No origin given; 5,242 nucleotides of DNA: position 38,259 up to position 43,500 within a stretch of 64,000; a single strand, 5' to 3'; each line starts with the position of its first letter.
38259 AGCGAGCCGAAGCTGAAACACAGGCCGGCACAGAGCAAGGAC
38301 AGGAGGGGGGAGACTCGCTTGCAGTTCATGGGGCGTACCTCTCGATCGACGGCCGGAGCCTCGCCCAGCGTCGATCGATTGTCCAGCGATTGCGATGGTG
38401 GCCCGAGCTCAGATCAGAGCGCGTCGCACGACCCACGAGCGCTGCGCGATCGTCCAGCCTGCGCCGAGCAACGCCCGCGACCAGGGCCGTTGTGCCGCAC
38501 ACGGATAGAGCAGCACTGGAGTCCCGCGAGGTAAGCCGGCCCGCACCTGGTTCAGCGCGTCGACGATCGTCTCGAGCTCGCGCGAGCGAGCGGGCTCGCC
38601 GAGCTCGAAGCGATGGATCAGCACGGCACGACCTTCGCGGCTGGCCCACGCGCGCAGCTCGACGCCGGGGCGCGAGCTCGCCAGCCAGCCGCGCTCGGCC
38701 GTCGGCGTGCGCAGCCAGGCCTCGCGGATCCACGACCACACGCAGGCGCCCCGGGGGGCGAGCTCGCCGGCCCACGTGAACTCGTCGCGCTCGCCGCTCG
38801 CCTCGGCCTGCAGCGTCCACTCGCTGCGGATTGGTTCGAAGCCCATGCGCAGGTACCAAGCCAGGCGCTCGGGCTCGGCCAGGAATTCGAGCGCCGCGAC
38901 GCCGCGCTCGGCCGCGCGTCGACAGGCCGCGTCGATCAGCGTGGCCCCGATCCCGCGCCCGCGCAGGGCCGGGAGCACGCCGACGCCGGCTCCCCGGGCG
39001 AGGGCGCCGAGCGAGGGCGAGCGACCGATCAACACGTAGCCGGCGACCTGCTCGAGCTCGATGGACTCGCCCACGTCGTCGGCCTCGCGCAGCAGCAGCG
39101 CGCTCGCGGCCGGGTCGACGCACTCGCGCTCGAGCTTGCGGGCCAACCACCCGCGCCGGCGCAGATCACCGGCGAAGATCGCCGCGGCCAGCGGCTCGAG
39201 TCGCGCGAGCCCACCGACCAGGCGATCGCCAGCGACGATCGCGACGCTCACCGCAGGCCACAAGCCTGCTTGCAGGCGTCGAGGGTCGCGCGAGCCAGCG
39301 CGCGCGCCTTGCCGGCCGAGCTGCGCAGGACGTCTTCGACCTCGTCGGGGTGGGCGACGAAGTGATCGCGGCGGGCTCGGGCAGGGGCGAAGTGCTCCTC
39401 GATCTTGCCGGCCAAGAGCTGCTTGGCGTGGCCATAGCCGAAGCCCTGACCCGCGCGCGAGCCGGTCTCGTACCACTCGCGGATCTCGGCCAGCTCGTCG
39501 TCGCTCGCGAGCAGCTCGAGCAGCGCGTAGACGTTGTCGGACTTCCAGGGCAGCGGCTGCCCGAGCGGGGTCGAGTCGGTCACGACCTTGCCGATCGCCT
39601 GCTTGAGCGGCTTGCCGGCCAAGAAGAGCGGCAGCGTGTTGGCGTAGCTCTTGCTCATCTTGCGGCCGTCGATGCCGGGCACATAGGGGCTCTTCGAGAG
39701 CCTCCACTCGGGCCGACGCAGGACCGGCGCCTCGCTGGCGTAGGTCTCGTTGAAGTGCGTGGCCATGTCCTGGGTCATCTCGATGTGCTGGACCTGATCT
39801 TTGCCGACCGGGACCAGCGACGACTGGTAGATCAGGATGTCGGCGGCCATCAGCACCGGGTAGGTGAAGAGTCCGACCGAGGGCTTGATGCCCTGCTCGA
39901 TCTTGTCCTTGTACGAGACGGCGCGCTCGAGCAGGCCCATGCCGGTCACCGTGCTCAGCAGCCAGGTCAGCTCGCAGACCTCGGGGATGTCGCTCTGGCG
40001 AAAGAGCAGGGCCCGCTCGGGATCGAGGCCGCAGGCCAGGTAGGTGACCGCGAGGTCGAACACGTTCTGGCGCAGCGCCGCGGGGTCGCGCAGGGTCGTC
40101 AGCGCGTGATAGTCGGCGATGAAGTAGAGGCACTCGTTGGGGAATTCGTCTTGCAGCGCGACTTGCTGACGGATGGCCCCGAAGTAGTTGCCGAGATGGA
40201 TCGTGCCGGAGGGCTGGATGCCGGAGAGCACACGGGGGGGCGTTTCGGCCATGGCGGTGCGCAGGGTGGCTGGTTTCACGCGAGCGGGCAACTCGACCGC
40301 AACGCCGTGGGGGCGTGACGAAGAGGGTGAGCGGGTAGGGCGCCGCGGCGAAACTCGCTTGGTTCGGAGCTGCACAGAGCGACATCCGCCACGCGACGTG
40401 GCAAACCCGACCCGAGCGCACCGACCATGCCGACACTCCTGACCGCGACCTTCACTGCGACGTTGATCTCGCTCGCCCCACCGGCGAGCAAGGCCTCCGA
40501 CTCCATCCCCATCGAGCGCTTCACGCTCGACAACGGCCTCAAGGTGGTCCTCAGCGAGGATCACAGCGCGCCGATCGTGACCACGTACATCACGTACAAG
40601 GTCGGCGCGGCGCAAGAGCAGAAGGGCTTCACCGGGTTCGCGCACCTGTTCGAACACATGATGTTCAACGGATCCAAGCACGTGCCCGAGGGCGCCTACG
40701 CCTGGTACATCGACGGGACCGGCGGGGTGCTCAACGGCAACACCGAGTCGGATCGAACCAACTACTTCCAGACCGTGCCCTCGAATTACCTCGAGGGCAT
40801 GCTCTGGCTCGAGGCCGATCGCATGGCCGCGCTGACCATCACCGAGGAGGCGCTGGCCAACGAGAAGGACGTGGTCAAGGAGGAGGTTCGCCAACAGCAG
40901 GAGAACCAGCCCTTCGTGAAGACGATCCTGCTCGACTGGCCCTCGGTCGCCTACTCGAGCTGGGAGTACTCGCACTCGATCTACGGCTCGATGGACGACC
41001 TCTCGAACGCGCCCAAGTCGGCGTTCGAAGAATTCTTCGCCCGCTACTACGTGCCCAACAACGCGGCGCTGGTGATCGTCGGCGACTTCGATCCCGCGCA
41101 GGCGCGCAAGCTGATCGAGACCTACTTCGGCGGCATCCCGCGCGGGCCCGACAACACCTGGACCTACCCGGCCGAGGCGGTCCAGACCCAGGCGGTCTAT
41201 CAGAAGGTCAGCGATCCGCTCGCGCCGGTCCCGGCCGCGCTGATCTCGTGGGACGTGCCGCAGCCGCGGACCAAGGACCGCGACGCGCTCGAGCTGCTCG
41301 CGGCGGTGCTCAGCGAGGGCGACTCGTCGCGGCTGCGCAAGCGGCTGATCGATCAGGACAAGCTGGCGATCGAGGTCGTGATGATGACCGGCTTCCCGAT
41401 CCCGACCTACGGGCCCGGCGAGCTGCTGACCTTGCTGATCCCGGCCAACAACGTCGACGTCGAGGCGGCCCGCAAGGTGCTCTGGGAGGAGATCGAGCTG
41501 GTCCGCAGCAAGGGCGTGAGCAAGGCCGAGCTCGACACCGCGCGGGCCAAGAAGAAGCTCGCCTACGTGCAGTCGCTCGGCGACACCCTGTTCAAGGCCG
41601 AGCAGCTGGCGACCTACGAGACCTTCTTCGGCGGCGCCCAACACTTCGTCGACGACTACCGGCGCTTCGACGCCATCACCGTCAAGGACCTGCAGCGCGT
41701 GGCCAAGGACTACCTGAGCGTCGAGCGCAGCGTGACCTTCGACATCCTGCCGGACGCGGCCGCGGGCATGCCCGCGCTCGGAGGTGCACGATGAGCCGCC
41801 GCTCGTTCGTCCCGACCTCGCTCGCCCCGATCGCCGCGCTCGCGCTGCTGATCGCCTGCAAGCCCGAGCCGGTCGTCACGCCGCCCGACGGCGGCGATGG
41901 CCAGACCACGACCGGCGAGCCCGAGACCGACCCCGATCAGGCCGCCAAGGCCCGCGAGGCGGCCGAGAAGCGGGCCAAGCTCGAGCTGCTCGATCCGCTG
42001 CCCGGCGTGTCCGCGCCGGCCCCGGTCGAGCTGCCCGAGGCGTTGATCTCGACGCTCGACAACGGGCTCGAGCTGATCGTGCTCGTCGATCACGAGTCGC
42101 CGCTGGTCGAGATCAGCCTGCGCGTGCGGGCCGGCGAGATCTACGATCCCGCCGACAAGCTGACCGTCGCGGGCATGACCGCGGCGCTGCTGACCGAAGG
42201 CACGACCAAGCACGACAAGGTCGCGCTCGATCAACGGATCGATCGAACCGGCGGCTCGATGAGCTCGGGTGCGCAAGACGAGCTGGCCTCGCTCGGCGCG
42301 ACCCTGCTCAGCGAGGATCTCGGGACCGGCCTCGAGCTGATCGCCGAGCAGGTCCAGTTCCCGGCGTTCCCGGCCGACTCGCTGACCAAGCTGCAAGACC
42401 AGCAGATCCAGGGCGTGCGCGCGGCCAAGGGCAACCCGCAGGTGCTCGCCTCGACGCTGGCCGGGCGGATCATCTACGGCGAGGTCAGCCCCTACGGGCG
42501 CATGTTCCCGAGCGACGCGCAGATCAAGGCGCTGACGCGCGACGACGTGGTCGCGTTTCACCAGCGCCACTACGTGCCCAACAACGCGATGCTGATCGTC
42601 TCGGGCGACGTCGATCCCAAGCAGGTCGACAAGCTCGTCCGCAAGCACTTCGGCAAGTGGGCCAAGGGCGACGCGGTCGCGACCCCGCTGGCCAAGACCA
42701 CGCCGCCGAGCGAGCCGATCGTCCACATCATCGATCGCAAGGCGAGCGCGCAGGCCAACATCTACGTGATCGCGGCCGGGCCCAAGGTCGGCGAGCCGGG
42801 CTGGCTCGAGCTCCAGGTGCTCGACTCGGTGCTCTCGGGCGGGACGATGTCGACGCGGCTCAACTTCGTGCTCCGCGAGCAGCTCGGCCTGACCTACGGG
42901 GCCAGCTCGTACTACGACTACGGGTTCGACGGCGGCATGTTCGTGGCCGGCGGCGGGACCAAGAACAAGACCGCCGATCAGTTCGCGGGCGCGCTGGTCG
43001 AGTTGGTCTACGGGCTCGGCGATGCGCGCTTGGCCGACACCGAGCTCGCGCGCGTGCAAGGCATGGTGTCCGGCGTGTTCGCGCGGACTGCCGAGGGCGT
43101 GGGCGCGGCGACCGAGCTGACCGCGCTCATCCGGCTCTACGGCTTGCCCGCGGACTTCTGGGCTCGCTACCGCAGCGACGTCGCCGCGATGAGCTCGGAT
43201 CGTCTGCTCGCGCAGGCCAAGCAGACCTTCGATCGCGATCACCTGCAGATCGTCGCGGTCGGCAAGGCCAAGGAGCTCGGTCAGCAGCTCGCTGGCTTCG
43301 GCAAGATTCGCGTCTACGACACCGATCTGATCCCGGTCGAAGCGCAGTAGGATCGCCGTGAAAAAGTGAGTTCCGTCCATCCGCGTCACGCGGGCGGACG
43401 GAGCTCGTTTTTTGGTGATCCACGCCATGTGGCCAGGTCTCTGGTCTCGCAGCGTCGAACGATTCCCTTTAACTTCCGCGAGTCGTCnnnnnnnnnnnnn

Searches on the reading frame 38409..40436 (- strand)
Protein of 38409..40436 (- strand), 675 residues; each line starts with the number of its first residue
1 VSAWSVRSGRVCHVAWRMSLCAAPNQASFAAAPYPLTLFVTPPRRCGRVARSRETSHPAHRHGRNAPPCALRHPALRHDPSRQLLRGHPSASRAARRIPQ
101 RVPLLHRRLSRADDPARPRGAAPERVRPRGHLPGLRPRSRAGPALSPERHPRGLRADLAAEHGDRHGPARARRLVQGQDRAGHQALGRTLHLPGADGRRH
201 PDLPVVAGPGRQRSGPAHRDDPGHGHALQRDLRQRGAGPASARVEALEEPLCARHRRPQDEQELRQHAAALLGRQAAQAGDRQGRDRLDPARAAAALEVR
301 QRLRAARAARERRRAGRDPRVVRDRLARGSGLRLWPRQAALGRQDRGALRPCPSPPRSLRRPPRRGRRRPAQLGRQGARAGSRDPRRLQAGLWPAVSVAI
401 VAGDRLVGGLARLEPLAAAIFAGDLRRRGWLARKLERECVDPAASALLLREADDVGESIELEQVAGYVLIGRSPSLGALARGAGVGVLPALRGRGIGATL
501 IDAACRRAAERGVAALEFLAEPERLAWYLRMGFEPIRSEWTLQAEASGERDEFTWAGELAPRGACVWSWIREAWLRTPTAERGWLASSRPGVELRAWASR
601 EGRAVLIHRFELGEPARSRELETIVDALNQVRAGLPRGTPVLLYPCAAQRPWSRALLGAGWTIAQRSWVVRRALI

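Call 69: search_protein_families(library=pfam, proteins=[window:38409-40436:-], max_evalue=0.0001)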
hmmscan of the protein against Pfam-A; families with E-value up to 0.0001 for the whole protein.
window:38409-40436:- (675 aa): 3 families
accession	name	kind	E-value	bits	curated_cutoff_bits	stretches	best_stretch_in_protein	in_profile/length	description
PF13508.13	Acetyltransf_7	-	3.4e-09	37.4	27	1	462-535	12-84/84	Acetyltransferase (GNAT) domain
PF00583.31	Acetyltransf_1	-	9e-08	32.8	20.7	1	462-533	42-116/116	Acetyltransferase (GNAT) family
PF13673.13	Acetyltransf_10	-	1.9e-05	25.1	23.6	1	485-539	57-113/128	Acetyltransferase (GNAT) domain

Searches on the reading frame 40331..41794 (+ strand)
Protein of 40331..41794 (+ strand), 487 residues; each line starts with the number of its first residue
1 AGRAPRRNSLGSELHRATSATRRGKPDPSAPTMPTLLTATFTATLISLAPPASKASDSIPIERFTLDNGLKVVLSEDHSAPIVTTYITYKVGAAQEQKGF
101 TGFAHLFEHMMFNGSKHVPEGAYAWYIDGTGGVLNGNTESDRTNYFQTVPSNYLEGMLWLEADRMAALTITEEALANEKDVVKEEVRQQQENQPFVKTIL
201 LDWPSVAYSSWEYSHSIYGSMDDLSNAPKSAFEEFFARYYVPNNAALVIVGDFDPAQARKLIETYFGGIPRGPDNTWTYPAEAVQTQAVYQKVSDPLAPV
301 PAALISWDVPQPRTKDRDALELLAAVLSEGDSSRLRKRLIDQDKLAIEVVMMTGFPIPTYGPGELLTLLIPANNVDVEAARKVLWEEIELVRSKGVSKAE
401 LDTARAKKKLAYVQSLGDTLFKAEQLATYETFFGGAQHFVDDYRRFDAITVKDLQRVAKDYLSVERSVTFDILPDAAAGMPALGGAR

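Call 15: search_protein_families(library=pfam, proteins=[window:40331-41794:+], max_evalue=0.0001)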
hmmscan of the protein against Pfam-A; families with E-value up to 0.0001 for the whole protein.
window:40331-41794:+ (487 aa): 2 families
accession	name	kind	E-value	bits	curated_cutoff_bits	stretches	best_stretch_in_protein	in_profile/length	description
PF05193.26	Peptidase_M16_C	-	1.5e-28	100.4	23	1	232-406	7-179/181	Peptidase M16 inactive domain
PF00675.25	Peptidase_M16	-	4.2e-23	82.3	22.3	1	71-193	1-123/149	Insulinase (Peptidase family M16)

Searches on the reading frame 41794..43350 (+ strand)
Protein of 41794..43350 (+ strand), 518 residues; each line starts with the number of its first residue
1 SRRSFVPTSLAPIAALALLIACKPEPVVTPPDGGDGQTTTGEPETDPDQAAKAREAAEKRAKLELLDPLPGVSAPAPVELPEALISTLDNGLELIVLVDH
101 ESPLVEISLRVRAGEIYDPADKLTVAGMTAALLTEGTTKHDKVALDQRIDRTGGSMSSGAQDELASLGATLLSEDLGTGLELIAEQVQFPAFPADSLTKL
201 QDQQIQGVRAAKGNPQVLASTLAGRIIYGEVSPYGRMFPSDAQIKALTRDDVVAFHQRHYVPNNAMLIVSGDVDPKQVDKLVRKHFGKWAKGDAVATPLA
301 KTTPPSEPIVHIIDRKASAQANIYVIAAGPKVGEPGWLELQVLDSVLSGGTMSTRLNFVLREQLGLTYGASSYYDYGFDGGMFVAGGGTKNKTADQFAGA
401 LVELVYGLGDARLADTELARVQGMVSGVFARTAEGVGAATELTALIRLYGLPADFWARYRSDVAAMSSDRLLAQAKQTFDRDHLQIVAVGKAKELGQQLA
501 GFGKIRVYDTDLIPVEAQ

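Call 15: search_protein_families(library=pfam, proteins=[window:41794-43350:+], max_evalue=0.0001)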
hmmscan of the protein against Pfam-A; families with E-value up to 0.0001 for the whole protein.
window:41794-43350:+ (518 aa): 2 families
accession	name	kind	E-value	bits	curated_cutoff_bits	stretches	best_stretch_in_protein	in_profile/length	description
PF05193.26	Peptidase_M16_C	-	4.2e-28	98.9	23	1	247-422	2-178/181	Peptidase M16 inactive domain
PF00675.25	Peptidase_M16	-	8.4e-08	32.7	22.3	1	99-215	7-123/149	Insulinase (Peptidase family M16)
